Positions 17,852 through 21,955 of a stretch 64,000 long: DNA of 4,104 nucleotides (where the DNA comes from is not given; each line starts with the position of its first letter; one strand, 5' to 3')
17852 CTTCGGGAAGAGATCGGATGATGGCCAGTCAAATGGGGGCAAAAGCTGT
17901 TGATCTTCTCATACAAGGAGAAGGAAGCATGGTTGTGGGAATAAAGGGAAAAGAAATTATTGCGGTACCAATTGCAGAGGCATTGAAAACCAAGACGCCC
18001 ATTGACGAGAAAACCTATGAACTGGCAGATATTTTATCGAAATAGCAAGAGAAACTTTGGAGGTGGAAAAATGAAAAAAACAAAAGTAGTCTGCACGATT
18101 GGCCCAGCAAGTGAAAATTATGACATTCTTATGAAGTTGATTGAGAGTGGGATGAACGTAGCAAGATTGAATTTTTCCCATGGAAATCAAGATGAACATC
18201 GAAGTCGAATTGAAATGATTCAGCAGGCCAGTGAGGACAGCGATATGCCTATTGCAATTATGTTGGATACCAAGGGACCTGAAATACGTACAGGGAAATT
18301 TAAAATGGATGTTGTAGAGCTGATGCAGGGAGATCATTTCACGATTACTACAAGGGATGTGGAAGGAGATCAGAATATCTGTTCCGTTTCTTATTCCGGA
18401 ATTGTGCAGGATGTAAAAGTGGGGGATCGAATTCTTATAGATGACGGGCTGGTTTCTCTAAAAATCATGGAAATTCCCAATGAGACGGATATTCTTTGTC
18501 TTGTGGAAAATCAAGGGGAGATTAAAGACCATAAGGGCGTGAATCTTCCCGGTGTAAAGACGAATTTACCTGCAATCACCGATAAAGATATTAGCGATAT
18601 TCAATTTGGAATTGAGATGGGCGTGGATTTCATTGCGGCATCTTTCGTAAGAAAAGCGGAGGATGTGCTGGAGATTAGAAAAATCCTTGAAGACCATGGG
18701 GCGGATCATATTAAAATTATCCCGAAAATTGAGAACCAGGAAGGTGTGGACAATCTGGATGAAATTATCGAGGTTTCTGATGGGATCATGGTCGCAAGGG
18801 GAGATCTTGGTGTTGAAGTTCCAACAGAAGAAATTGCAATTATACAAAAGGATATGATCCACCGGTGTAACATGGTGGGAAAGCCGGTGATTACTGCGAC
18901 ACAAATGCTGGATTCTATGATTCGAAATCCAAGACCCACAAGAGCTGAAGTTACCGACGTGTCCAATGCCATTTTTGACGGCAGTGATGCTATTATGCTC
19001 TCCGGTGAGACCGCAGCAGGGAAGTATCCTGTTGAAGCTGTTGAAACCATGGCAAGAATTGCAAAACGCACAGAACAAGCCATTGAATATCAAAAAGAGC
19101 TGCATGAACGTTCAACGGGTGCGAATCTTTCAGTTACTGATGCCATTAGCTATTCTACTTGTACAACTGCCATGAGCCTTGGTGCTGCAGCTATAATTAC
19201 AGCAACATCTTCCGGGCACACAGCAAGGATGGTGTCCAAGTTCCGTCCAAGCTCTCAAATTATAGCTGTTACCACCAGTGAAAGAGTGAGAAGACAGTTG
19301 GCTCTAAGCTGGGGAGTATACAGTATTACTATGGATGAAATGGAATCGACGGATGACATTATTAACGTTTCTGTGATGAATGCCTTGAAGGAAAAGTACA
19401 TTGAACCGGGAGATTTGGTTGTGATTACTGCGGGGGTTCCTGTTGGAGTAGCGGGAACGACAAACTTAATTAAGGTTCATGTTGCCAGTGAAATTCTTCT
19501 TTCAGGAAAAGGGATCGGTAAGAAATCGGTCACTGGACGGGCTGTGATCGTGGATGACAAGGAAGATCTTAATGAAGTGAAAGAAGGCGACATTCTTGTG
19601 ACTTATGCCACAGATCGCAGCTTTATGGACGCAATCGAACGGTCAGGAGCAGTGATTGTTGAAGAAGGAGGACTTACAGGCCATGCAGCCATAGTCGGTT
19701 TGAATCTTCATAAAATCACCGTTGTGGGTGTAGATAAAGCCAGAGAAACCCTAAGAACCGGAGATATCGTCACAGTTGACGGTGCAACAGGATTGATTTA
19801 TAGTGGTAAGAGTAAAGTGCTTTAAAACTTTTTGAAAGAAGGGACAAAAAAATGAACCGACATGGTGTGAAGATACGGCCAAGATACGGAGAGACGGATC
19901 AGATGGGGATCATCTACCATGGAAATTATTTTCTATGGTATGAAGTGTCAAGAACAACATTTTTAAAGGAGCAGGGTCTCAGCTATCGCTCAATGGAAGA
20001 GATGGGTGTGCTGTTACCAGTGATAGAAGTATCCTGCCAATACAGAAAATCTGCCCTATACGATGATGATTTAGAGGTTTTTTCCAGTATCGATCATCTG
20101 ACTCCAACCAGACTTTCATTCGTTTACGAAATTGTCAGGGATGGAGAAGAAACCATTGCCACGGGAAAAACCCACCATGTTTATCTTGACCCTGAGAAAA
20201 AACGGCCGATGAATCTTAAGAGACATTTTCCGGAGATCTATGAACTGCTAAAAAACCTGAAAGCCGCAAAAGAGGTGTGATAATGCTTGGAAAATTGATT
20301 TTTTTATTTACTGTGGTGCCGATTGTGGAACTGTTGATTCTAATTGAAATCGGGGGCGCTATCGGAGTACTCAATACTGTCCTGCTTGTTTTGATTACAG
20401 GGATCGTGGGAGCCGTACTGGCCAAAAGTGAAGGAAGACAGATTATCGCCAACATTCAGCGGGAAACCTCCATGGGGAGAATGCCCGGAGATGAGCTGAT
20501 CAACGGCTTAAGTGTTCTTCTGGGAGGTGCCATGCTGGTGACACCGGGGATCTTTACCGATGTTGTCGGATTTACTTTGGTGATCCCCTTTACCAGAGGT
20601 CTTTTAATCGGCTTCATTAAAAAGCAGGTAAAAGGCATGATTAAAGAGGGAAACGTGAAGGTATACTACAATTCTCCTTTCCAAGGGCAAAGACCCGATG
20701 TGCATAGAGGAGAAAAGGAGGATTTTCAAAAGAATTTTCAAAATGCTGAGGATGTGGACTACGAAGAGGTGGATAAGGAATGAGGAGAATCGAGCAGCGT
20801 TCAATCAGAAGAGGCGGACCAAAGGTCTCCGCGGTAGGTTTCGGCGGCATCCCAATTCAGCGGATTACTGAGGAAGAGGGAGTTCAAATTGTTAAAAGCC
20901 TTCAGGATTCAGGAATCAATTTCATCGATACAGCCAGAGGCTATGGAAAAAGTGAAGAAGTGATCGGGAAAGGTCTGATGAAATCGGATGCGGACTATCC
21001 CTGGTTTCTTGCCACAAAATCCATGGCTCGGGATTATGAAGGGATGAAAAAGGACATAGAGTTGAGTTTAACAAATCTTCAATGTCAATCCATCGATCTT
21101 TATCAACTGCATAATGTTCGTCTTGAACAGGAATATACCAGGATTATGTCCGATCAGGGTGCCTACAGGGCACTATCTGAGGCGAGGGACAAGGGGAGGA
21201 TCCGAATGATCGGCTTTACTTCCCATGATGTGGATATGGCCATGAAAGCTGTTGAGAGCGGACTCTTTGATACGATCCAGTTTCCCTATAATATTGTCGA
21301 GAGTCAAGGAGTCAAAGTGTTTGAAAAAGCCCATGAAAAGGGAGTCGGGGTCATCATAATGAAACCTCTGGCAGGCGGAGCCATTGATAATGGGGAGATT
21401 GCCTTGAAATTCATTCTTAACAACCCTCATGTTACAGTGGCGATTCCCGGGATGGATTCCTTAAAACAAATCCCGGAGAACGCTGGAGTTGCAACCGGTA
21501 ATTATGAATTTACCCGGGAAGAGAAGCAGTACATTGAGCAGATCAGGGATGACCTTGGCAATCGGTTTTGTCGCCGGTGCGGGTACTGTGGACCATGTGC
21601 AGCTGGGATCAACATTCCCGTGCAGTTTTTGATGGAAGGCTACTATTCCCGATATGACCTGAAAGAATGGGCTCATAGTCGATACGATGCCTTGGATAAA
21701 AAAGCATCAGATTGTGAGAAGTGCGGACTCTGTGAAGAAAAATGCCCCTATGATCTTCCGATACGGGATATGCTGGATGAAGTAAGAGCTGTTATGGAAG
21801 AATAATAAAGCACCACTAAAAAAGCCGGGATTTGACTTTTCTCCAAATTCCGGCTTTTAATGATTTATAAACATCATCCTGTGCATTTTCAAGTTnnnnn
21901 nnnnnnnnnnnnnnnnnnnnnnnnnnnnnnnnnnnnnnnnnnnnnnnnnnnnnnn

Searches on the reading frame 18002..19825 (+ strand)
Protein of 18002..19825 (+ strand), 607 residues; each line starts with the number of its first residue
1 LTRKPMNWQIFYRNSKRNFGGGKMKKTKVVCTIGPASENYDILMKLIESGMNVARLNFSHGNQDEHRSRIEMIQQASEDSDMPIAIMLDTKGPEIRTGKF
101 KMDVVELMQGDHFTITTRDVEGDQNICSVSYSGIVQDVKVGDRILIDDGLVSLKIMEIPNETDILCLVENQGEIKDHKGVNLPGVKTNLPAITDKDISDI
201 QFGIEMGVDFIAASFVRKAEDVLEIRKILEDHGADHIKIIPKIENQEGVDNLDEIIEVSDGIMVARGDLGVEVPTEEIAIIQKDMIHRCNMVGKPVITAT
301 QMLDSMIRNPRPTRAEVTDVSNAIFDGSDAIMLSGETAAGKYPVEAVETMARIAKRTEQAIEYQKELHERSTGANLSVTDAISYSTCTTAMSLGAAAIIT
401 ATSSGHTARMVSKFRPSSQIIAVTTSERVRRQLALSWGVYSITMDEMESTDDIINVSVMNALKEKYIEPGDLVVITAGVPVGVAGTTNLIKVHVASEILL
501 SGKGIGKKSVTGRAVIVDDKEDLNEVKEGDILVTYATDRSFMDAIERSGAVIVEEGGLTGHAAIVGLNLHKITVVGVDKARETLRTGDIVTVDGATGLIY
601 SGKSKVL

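Call 62: search_protein_families(library=pfam, proteins=[window:18002-19825:+], max_evalue=0.00001)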
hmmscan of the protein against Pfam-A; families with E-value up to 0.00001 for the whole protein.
window:18002-19825:+ (607 aa): 3 families
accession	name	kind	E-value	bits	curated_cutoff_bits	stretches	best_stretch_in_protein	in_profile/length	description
PF00224.27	PK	-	3.2e-141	470.6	30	1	24-347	1-328/328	Pyruvate kinase, barrel domain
PF02887.21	PK_C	-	1.2e-41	141.8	28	1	380-493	1-114/114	Pyruvate kinase, alpha/beta domain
PF00391.29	PEP-utilizers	-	7.3e-19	67.6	23.1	1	527-597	2-72/72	PEP-utilising enzyme, mobile domain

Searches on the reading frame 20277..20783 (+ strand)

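Call 62: search_protein_families(library=pfam, proteins=[window:20277-20783:+], max_evalue=0.00001)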
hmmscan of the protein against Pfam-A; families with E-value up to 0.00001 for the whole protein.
window:20277-20783:+ (168 aa): 1 family
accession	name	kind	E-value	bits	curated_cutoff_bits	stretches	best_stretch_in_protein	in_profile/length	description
PF04186.18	FxsA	-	1.3e-33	115.8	25.2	1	10-116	2-108/109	FxsA cytoplasmic membrane protein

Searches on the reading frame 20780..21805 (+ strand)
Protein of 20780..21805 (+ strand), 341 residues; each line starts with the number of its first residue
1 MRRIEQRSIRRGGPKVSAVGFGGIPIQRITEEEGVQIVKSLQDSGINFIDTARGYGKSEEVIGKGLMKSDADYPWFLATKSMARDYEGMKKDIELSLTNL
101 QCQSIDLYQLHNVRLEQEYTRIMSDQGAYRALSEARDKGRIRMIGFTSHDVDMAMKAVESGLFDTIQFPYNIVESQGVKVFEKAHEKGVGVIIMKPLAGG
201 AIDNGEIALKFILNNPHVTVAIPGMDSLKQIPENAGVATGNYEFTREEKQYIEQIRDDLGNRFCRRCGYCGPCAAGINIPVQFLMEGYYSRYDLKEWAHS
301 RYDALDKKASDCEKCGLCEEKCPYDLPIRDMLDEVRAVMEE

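Call 62: search_protein_families(library=pfam, proteins=[window:20780-21805:+], max_evalue=0.00001)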
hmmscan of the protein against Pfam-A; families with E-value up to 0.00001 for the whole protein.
window:20780-21805:+ (341 aa): 3 families
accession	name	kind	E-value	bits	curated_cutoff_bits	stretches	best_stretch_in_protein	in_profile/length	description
PF00248.27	Aldo_ket_red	-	2e-36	126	24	1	20-203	3-198/291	Aldo/keto reductase family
PF13534.11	Fer4_17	-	2.1e-07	31.8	22.2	1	263-326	1-60/61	4Fe-4S dicluster domain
PF13183.11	Fer4_8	-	6e-06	27.1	27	0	264-325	5-67/68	4Fe-4S dicluster domain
